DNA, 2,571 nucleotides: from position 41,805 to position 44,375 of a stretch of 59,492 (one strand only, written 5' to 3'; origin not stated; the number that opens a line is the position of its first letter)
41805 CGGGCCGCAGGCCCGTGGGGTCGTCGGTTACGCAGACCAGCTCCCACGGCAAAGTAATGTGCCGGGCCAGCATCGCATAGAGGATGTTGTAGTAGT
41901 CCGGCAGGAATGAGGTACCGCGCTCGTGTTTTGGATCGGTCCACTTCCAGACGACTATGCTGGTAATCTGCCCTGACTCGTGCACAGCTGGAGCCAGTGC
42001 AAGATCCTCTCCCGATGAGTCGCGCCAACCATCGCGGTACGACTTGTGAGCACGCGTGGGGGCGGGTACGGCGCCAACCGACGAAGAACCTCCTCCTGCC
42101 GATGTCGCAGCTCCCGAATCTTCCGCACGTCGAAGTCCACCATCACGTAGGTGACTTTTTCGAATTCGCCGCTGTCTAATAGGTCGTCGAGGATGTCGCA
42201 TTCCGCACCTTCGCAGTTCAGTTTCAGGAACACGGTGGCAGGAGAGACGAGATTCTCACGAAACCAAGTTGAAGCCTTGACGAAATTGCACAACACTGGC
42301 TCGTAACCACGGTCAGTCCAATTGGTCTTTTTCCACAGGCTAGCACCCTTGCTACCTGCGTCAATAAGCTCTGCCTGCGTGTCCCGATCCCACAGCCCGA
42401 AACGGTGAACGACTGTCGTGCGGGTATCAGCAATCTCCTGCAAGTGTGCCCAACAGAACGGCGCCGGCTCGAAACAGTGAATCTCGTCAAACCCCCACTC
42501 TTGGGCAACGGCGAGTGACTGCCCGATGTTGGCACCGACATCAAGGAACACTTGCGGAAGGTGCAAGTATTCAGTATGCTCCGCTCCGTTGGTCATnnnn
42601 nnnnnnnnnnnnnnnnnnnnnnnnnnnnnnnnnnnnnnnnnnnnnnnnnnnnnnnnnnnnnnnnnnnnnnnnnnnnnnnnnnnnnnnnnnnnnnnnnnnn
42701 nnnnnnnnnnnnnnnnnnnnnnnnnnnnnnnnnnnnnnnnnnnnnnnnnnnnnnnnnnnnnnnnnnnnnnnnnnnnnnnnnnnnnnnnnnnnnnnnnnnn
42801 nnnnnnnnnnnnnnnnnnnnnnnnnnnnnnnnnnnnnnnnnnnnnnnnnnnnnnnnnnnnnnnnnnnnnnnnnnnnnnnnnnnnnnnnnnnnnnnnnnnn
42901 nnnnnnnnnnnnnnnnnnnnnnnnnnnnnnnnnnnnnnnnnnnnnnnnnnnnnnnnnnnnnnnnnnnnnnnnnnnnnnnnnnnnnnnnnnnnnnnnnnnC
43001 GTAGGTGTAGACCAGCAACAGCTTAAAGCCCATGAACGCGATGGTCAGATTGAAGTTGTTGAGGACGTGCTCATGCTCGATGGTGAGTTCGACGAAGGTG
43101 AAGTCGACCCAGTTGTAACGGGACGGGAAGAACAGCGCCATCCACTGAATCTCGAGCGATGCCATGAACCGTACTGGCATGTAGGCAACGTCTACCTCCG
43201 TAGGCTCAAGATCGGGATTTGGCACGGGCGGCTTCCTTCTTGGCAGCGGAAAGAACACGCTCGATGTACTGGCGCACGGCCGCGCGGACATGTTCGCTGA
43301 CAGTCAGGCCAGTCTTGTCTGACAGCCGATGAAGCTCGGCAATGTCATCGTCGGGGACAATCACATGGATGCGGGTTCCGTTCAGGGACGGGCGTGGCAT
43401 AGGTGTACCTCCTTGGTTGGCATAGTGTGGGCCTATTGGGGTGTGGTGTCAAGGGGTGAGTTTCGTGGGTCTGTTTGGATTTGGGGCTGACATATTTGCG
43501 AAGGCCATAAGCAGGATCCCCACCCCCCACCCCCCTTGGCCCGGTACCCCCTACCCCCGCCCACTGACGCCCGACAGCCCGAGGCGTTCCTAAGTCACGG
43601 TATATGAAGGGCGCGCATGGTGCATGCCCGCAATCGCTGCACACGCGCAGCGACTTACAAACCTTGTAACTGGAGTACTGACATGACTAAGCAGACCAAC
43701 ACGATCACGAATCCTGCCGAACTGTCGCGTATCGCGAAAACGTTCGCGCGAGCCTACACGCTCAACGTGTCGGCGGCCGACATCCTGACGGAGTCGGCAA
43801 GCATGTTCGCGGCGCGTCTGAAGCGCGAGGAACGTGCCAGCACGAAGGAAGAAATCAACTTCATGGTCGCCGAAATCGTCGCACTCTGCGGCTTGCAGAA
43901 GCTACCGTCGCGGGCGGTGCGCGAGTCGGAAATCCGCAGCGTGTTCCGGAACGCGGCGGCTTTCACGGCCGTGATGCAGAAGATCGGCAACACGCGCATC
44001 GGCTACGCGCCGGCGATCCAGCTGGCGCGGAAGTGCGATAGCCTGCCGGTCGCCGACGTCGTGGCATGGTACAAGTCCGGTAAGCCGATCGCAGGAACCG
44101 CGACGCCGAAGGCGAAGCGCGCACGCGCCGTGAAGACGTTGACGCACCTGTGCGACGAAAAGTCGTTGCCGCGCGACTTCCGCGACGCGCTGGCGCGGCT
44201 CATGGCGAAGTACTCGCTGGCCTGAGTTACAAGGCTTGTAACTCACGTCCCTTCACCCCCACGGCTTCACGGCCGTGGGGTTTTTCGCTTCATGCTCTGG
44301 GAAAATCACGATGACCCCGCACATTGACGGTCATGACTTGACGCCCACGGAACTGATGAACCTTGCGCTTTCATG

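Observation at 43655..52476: Seven copies of a perfect palindrome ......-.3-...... confined to the 9-kb early/replication block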

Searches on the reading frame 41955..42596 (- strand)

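Call 21: search_protein_families(library=pfam, proteins=[window:41955-42596:-], max_evalue=0.01)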
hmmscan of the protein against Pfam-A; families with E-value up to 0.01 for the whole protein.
window:41955-42596:- (213 aa): 1 family
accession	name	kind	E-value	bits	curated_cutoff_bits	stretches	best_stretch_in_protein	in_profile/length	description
PF05050.19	Methyltransf_21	-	0.0022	18.6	22.7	0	19-158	1-149/173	Methyltransferase FkbM domain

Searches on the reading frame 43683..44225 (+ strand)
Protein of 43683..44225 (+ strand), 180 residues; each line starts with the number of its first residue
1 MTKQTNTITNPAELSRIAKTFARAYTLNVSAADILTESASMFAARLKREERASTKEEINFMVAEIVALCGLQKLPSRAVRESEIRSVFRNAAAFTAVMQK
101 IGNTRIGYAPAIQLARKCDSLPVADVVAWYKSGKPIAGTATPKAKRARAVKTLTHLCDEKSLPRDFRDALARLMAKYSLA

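Call 9: search_protein_families(library=phrogs, proteins=[window:43683-44225:+], max_evalue=0.001)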
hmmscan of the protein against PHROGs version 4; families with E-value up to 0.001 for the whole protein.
window:43683-44225:+ (180 aa): 0 families

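Call 20: search_protein_families(library=pfam, proteins=[window:43683-44225:+], max_evalue=0.01)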
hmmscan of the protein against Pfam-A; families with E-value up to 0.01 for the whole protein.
window:43683-44225:+ (180 aa): 0 families

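Call 56: search_solved_structures(query=A2, max_evalue=10)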
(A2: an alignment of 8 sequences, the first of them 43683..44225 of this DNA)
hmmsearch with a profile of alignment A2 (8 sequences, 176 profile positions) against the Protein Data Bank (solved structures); distinct sequences matched with E-value up to 10: 23.
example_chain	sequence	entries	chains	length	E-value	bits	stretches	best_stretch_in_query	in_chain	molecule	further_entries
8cws_A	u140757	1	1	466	0.0033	20.5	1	15-103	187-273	F4132-2 Chain A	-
8cwy_A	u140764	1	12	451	0.0052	19.9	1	15-103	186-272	T32-15-1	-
5cwb_A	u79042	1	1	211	0.022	17.8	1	16-66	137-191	Designed helical repeat protein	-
7oya_G1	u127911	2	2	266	0.035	17.2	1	74-144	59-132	60S ribosomal protein L7a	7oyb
8boq_C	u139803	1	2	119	0.052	16.6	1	53-118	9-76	Nitrogenase iron-iron protein delta chain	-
6gz3_AG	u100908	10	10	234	0.51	13.4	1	76-144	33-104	ribosomal protein eL8 | 60S ribosomal protein L7a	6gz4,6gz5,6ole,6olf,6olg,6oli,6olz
8g5z_LG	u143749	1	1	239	0.54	13.3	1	76-144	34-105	60S ribosomal protein L7a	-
6swa_G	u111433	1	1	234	0.54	13.3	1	76-144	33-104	60S ribosomal protein L7a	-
9h4n_B1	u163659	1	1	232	0.54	13.3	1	76-144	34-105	Large ribosomal subunit protein eL8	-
6qzp_LG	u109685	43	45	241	0.55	13.3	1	76-144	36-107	60S ribosomal protein L7a | 60S RIBOSOMAL PROTEIN EL8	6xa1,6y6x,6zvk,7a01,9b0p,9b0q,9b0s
9y49_CG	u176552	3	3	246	0.56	13.3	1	76-144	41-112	60S ribosomal protein L7a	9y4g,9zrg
7ucj_G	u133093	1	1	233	0.62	13.1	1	76-144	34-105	60S ribosomal protein L7a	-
7uck_G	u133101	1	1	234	0.63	13.1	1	76-144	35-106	60S ribosomal protein L7a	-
11he_aa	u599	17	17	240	0.65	13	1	76-144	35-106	Large ribosomal subunit protein eL8 | eL8 | 60S ribosomal protein L7a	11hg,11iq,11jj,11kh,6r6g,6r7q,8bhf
3jag_G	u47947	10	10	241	0.66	13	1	76-144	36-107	eL8 | uL8 | L7a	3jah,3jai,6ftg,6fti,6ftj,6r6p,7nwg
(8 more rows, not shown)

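Call 57: find_homologous_proteins(query=A2, max_evalue=0.001)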
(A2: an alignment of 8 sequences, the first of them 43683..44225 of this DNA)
Query A2 (8 sequences) (180 aa, profile of the alignment): 46 proteins with E <= 0.001 among 3953 candidates.
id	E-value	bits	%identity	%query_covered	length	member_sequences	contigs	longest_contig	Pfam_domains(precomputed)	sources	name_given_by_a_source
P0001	3.4e-55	205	-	-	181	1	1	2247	-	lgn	-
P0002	6.8e-55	204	19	92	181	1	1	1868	-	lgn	-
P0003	3.4e-53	198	-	-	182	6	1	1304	-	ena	-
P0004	4.8e-53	198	-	-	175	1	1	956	-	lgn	-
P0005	6.4e-51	191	33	8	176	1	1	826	-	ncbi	-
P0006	6.5e-51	191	-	-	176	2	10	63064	-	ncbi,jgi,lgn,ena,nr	ncbi:MAG: hypothetical protein KAJ55_13160 [Anaerolineales bacterium]|nr:hypothetical protein [Anaer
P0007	2.4e-50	189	-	-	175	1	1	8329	-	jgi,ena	-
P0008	6.3e-50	187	-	-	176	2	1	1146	-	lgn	-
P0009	1.7e-49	186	-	-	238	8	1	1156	-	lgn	-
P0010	6.3e-48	181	-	-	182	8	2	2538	-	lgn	-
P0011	1.3e-47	180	20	92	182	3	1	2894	-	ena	-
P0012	5.0e-47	178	-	-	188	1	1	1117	-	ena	-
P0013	5.9e-47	178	99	100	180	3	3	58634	-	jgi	jgi:hypothetical protein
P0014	1.7e-46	176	-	-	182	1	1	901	-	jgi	jgi:hypothetical protein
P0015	1.1e-44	170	22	60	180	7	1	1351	-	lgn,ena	-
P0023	8.6e-39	151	-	-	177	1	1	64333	-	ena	-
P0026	2.9e-38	149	-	-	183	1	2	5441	-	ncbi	ncbi:MAG: hypothetical protein V3S54_01970 [Woeseiaceae bacterium]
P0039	9.2e-33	132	-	-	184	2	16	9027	-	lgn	-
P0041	1.4e-32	131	39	18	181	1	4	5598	-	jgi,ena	-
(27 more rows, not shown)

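Call 65: predict_structure(alignment_id=A3)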
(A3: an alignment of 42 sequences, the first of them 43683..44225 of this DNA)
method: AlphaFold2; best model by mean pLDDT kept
length: 180 residues; sequences in the alignment: 42
mean_pLDDT: 85.7   pTM: 0.69
mean pLDDT of the five models: 85.7, 84.5, 81.2, 81.0, 78.0
residues with pLDDT >= 90: 86; 70-90: 76; 50-70: 14; < 50: 4
segments of 3 or more residues with pLDDT < 50: 1-4
pLDDT, mean of each block of 10 residues (from residue 1): 59 94 81 90 92 92 95 90 95 95 82 92 92 69 76 79 86 83
secondary structure, 60 per line:
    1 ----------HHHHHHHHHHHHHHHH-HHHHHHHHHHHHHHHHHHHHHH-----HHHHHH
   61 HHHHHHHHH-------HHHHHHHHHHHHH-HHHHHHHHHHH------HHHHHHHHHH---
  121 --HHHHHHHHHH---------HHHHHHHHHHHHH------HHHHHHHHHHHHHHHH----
elements in order: H11-26 H28-49 H55-69 H77-89 H91-101 H108-117 H123-132 H142-154 H161-176

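Call 67: fold_search(model_id=the predicted structure, library=pdb)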
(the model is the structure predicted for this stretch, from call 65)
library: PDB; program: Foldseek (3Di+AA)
matches with E <= 10: 61; with E <= 0.001: 0
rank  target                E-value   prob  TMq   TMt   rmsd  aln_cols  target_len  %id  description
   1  6o6o_B                1.9e+00  0.09  0.17  0.17  15.2       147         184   12  Structure of the regulator FasR from Mycobacterium tuberculosis (released 2020-03-11)
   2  6tz5_AA               2.4e+00  0.04  0.12  0.13  30.9       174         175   10  CryoEM reconstruction of membrane-bound ESCRT-III filament composed of CHMP1B+IST1 (left-handed) (released 2020-04-08)
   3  8p8o_J                2.9e+00  0.11  0.22  0.27  14.2       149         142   13  M. tuberculosis dUTPase - Stl1-159 (StlNT) complex structure (released 2024-11-27)
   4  4d4z_B                2.9e+00  0.07  0.20  0.14  15.5       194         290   15  STRUCTURE OF HUMAN DEOXYHYPUSINE HYDROXYLASE in complex with glycerol (released 2015-04-15)
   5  9s98_C                3.2e+00  0.03  0.15  0.14  20.8       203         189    9  CdvB2 filament - high twist, class A (released 2026-01-28)
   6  6egc                  3.8e+00  0.06  0.19  0.22  15.0       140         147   14  Single-chain version of 2L4HC2_23 (PDB 5J0K) (released 2019-05-29)
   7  9s98_A                4.0e+00  0.03  0.16  0.16  22.4       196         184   11  CdvB2 filament - high twist, class A (released 2026-01-28)
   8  5lwp                  4.0e+00  0.03  0.17  0.14  19.9       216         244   12  Discovery of phenoxyindazoles and phenylthioindazoles as RORg inverse agonists (released 2016-11-16)
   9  6w2r_D                4.2e+00  0.07  0.22  0.20  15.4       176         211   13  Junction 19, DHR54-DHR79 (released 2020-04-15)
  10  8ccr                  4.7e+00  0.04  0.16  0.24  14.0       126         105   13  Crystal structure of the T19D mutant of the de novo diheme binding 4D2 (released 2023-08-09)
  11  7y16_A                4.9e+00  0.04  0.17  0.19  18.1       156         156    9  Crystal structure of rRNA-processing protein Las1 (released 2023-06-14)
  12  6jiv_A                4.9e+00  0.04  0.20  0.09  17.9       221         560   12  SspE crystal structure (released 2020-03-25)
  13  8pv4_CR               5.4e+00  0.06  0.21  0.13  15.8       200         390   11  Chaetomium thermophilum pre-60S State 2 - pre-5S rotation with Rix1 complex - composite structure (released 2023-11-15)
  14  8gl3                  5.7e+00  0.03  0.15  0.15  22.4       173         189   11  De novo design of monomeric helical bundles for pH-controlled membrane lysis (released 2023-09-06)
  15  9hny_F9               5.7e+00  0.03  0.16  0.14  14.8       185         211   14  Mitoribosomal small subunit in complex with Mettl15 and Mettl17 (released 2025-03-26)
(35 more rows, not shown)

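Call 77: fold_search(model_id=the predicted structure, library=viral)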
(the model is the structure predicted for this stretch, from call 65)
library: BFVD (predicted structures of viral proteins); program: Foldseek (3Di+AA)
matches with E <= 10: 145; with E <= 0.001: 0
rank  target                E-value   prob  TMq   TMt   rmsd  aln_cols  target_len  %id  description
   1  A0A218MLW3            1.8e-01  0.54  0.28  0.18  16.0       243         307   14  Uncharacterized protein [uncultured virus]
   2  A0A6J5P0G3            2.5e-01  0.54  0.27  0.28  15.8       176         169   14  Uncharacterized protein [uncultured Caudovirales phage]
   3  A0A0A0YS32            4.6e-01  0.08  0.14  0.12  26.6       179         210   11  Uncharacterized protein [Erwinia phage phiEa2809]
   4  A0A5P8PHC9            5.3e-01  0.11  0.17  0.16  24.2       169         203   12  Uncharacterized protein [Serratia phage Muldoon]
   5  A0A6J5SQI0            7.1e-01  0.33  0.29  0.30  17.8       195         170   14  Uncharacterized protein [uncultured Caudovirales phage]
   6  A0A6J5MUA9            7.5e-01  0.63  0.29  0.19  10.2       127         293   15  Uncharacterized protein [uncultured Caudovirales phage]
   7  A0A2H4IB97            7.5e-01  0.08  0.15  0.09  19.5       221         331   14  Uncharacterized protein [Erwinia phage vB_EamM_Y3]
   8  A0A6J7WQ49            7.9e-01  0.23  0.27  0.24  15.3       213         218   13  Uncharacterized protein [uncultured Caudovirales phage]
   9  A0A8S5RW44            8.3e-01  0.07  0.14  0.10  21.0       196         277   12  NikA, BACTERIAL CONJUGATION, RELAXASE, DNA [Siphoviridae sp. ctHip2]
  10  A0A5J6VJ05            9.1e-01  0.10  0.18  0.09  16.6       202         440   14  Uncharacterized protein [Megaviridae environmental sample]
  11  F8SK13                9.5e-01  0.11  0.19  0.14  18.3       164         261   14  Uncharacterized protein 140 [Pseudomonas phage PhiPA3]
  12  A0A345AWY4            9.5e-01  0.08  0.16  0.13  20.0       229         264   10  (no name in the UniProt tables at hand)
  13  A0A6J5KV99            1.1e+00  0.25  0.31  0.26  11.9       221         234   16  Uncharacterized protein [uncultured Caudovirales phage]
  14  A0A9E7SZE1            1.1e+00  0.15  0.23  0.13  18.3       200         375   14  (no name in the UniProt tables at hand)
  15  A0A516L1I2            1.2e+00  0.21  0.29  0.24  14.2       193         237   14  (no name in the UniProt tables at hand)
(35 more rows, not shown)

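Call 89: find_encoding_contigs(protein=P0023, flank=10000, max_places=2)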
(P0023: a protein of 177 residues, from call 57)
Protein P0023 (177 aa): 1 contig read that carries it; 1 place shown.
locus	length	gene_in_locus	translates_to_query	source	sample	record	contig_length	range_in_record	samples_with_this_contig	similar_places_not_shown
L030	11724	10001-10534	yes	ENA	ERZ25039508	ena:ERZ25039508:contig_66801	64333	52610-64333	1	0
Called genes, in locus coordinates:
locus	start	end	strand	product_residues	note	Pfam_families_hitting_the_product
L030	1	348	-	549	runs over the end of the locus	-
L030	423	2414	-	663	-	-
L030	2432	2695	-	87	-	-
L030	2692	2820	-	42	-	-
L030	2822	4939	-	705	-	PF23899:SU10_portal (faint)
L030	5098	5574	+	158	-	-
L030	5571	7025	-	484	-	-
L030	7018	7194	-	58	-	-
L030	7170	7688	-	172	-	-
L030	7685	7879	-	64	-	-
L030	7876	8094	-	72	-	-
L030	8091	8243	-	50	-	PF12651:RHH_3 (weak), PF01402:RHH_1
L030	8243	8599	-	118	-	-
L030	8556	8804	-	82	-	-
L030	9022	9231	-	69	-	-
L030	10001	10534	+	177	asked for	-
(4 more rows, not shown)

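Call 90: find_encoding_contigs(protein=P0006, flank=10000, max_places=2)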
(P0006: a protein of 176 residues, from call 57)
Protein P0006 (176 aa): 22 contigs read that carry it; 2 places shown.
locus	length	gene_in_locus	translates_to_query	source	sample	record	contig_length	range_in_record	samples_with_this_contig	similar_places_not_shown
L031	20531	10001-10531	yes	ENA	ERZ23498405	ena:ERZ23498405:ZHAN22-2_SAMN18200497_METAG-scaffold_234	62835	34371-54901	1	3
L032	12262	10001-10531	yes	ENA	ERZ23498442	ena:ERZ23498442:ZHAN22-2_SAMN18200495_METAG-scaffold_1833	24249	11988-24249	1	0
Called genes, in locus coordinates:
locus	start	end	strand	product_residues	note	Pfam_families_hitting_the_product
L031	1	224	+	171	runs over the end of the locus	-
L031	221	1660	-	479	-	-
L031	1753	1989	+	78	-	-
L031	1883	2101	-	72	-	-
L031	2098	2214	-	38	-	-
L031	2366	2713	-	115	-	-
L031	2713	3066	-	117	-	-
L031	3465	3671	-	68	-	-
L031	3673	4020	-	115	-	-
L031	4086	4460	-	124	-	-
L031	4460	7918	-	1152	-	-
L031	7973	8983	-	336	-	-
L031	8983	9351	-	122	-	-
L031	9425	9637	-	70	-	-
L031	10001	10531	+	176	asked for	-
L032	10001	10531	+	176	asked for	-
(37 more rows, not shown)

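Call 91: find_encoding_contigs(protein=P0026, flank=10000, max_places=2)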
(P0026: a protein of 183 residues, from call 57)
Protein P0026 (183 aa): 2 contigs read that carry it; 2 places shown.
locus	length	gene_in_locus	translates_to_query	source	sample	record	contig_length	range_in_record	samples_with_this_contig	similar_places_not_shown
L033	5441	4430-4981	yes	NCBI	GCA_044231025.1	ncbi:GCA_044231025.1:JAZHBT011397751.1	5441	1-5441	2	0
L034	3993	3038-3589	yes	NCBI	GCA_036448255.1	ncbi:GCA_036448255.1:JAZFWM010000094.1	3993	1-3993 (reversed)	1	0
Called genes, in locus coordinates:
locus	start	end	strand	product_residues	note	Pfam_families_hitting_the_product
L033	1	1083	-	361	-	?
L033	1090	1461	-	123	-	-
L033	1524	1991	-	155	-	-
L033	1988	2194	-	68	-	-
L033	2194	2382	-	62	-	-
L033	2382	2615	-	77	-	-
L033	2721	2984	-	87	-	-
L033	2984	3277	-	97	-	PF24729:Acb2_Tad1_hairpin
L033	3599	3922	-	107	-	-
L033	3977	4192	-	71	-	-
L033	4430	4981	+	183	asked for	-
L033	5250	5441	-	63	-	?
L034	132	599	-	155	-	-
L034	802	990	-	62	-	-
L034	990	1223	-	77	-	-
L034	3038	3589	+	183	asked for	-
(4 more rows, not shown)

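Call 92: find_encoding_contigs(protein=P0041, flank=10000, max_places=2)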
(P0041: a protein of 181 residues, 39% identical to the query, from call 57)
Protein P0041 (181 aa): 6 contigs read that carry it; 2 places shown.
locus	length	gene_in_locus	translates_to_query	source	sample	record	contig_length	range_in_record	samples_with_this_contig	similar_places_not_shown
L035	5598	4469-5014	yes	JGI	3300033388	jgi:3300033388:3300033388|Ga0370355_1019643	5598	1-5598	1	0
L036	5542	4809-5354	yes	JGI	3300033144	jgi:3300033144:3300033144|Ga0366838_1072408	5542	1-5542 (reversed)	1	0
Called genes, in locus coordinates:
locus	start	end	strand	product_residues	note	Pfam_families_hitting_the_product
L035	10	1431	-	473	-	-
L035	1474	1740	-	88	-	-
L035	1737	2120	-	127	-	-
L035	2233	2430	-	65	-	-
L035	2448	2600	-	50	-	PF12651:RHH_3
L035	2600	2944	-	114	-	-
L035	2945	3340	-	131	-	-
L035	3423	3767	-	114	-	-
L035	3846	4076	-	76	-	PF11195:Tad2-like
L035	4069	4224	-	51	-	-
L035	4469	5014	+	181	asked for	-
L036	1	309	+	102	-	?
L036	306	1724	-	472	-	-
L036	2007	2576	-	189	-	-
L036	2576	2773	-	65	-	-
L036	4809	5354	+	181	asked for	-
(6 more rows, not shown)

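Call 93: find_encoding_contigs(protein=P0039, flank=10000, max_places=2)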
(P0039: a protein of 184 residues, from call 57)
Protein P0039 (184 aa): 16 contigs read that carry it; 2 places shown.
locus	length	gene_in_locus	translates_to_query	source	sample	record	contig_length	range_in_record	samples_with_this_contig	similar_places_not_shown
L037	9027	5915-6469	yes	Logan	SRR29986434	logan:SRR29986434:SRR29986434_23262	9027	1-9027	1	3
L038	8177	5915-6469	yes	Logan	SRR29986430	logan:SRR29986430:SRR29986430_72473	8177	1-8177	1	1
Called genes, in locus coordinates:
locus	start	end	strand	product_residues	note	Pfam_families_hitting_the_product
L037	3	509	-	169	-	?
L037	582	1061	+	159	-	-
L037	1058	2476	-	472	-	-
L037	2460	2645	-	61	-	-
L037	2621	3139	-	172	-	-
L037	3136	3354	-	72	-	-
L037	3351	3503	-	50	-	PF01402:RHH_1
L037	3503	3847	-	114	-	-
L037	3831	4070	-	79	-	-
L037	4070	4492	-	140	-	-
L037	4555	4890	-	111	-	-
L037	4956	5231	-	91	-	-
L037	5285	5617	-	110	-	-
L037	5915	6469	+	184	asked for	-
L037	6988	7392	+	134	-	-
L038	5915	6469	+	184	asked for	-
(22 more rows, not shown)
